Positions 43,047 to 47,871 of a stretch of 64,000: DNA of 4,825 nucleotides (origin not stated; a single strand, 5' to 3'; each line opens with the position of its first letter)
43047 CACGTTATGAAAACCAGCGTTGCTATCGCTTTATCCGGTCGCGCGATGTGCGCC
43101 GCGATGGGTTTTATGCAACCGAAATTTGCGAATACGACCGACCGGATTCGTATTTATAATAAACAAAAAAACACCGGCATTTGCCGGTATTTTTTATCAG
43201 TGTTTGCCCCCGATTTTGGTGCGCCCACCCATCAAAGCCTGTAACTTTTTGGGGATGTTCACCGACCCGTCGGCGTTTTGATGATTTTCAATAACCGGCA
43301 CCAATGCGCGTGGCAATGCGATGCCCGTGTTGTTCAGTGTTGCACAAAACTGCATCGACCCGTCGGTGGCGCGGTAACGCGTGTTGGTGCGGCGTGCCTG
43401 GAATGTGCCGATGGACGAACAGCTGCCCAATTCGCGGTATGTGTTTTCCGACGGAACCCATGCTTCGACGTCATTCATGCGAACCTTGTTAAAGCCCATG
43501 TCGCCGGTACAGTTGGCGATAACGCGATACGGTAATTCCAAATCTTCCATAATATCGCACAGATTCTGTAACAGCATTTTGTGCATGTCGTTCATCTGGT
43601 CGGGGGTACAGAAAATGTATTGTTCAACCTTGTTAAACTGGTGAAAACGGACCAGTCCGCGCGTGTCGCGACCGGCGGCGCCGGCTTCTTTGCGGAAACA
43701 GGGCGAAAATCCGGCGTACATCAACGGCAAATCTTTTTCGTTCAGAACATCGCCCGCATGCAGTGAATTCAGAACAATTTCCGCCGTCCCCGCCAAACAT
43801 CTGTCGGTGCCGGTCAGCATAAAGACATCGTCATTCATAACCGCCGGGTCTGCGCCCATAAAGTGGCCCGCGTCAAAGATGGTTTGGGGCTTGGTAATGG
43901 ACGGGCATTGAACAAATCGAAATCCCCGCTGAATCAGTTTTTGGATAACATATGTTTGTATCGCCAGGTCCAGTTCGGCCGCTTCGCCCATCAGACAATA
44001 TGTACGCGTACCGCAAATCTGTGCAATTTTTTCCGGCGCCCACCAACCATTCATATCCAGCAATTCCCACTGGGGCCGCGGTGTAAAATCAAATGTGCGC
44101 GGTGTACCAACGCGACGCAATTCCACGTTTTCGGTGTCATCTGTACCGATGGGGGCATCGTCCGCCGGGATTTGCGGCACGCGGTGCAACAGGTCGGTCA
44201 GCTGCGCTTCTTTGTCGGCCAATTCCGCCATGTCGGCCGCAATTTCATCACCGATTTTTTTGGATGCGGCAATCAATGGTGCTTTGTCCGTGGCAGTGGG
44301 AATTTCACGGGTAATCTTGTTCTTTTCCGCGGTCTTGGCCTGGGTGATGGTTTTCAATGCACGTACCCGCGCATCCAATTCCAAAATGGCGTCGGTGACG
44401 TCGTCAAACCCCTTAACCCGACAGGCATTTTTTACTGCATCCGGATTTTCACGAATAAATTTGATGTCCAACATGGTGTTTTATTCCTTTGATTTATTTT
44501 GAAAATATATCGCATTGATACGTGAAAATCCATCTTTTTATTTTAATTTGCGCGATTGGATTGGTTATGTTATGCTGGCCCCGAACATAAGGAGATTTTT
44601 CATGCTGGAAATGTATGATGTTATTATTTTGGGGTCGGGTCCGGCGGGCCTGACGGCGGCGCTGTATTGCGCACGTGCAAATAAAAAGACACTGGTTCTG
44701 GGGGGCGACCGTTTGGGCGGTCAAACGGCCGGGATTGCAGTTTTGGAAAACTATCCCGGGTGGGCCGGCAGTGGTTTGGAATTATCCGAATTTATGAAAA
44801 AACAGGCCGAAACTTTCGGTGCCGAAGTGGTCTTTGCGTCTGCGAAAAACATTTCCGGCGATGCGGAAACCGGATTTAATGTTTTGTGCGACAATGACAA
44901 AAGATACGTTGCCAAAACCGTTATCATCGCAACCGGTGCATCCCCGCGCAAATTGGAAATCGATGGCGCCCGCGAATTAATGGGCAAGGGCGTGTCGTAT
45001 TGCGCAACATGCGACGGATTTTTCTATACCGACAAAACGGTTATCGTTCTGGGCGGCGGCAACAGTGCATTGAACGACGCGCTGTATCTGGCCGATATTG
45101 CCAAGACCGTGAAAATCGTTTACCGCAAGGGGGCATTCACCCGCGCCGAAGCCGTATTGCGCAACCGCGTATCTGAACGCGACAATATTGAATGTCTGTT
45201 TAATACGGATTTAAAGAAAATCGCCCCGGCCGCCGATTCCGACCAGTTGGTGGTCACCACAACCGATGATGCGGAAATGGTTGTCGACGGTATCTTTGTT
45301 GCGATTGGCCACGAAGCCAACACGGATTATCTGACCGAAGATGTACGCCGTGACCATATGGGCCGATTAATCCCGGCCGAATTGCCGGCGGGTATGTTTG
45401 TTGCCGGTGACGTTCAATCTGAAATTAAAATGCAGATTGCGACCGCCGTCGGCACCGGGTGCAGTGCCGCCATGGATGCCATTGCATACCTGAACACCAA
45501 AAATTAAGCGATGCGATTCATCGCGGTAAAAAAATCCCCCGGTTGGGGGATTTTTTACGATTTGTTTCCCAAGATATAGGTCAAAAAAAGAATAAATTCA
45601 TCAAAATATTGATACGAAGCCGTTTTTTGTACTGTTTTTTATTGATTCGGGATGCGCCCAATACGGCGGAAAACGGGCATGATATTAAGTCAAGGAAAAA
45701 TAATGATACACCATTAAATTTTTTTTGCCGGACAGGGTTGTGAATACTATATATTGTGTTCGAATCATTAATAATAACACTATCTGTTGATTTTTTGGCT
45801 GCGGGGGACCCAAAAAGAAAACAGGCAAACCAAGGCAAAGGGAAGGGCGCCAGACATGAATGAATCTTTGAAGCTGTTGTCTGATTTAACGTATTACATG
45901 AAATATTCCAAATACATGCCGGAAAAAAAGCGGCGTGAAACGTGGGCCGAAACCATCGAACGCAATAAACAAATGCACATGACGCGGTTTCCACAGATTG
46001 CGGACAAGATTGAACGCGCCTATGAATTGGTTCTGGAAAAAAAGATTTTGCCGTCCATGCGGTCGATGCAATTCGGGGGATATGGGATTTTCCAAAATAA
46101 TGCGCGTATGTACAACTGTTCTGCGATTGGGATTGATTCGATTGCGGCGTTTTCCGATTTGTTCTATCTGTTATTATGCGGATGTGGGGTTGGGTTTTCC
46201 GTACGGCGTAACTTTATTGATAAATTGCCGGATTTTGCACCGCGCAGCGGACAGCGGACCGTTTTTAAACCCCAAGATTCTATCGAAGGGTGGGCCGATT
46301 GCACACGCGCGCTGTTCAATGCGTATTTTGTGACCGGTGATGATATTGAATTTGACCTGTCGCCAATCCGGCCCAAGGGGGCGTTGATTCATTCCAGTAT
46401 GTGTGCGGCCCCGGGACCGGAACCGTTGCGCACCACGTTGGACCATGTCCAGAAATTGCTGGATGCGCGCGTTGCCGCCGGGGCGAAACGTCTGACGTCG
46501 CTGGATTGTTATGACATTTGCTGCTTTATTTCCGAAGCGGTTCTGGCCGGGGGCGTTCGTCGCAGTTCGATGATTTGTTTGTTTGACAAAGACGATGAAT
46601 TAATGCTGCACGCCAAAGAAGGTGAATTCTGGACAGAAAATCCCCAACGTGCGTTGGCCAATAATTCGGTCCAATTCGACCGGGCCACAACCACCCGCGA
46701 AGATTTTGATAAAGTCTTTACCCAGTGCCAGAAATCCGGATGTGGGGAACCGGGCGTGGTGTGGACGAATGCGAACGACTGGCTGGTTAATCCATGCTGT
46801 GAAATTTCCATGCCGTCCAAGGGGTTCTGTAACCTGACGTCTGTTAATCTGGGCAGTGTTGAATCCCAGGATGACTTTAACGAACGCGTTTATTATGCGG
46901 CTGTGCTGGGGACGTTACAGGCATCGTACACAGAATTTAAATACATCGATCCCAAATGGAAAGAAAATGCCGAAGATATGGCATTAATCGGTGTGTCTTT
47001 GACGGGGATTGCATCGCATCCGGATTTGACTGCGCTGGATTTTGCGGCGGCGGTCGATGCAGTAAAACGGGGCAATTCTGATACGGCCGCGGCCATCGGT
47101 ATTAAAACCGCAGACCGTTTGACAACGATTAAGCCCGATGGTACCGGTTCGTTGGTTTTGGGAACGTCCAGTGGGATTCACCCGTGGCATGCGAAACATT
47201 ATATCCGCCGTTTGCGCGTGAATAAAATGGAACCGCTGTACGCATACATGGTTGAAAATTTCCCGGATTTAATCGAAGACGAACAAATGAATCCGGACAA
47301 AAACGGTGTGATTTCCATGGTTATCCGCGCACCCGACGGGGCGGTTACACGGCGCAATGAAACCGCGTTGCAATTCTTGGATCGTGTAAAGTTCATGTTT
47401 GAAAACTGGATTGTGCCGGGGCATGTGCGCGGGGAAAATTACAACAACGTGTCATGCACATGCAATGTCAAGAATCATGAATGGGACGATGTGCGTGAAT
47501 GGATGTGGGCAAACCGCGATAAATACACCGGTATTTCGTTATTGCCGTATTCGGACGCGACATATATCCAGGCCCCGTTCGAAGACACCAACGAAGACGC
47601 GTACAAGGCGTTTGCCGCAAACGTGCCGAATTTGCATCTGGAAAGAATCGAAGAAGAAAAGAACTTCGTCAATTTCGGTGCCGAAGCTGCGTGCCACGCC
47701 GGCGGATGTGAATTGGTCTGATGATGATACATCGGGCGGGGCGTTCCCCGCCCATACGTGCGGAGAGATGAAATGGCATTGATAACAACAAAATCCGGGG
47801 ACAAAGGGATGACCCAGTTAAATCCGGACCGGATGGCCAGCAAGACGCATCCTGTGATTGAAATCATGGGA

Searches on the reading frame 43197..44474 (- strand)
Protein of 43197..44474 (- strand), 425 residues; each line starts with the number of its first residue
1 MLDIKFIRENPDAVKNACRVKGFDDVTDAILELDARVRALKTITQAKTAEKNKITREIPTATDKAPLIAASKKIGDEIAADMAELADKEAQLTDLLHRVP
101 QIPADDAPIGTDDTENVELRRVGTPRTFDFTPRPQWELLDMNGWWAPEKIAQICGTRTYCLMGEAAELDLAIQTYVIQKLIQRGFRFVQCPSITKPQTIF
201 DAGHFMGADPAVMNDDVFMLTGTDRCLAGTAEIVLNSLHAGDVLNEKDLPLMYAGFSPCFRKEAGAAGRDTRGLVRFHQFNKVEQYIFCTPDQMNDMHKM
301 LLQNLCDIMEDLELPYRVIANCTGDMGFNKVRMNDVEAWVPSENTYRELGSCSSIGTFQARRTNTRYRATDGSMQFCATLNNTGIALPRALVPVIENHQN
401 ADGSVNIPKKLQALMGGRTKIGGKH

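Call 51: search_protein_families(library=pfam, proteins=[window:43197-44474:-], max_evalue=0.00001)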
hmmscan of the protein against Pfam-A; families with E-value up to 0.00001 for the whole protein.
window:43197-44474:- (425 aa): 2 families
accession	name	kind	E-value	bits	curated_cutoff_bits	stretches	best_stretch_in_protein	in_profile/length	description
PF00587.30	tRNA-synt_2b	-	7.4e-32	111.3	29.3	1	225-398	11-179/179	tRNA synthetase class II core domain (G, H, P, S and T)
PF02403.27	Seryl_tRNA_N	-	5.1e-21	75.4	28.2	1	1-103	1-108/108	Seryl-tRNA synthetase N-terminal domain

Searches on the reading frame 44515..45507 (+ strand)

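Call 51: search_protein_families(library=pfam, proteins=[window:44515-45507:+], max_evalue=0.00001)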
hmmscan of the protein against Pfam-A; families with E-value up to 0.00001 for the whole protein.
window:44515-45507:+ (330 aa): 6 families
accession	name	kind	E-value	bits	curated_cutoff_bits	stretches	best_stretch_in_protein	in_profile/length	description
PF07992.20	Pyr_redox_2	-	4.9e-38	131.7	26.1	1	34-315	1-291/291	Pyridine nucleotide-disulphide oxidoreductase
PF13738.12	Pyr_redox_3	-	5.7e-20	72.2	30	1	92-276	85-277/305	Pyridine nucleotide-disulphide oxidoreductase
PF00070.33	Pyr_redox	-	6.8e-09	36.6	22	1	176-242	2-72/82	Pyridine nucleotide-disulphide oxidoreductase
PF01946.23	Thi4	-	9e-07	28.8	26.2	0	33-62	17-47/235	Thi4 family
PF03486.20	HI0933_like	-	1.3e-06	28.5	50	0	35-63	2-30/244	HI0933-like protein Rossmann domain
PF12831.13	FAD_oxidored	-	3.4e-06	27.1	27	1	35-77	1-44/416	FAD dependent oxidoreductase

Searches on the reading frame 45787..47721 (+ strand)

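Call 52: search_protein_families(library=pfam, proteins=[window:45787-47721:+], max_evalue=0.00001)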
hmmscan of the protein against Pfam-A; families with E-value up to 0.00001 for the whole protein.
window:45787-47721:+ (644 aa): 1 family
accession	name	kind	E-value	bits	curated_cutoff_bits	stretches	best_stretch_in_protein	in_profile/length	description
PF02867.20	Ribonuc_red_lgC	-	3.5e-10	39.6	23.9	0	242-410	111-293/523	Ribonucleotide reductase, barrel domain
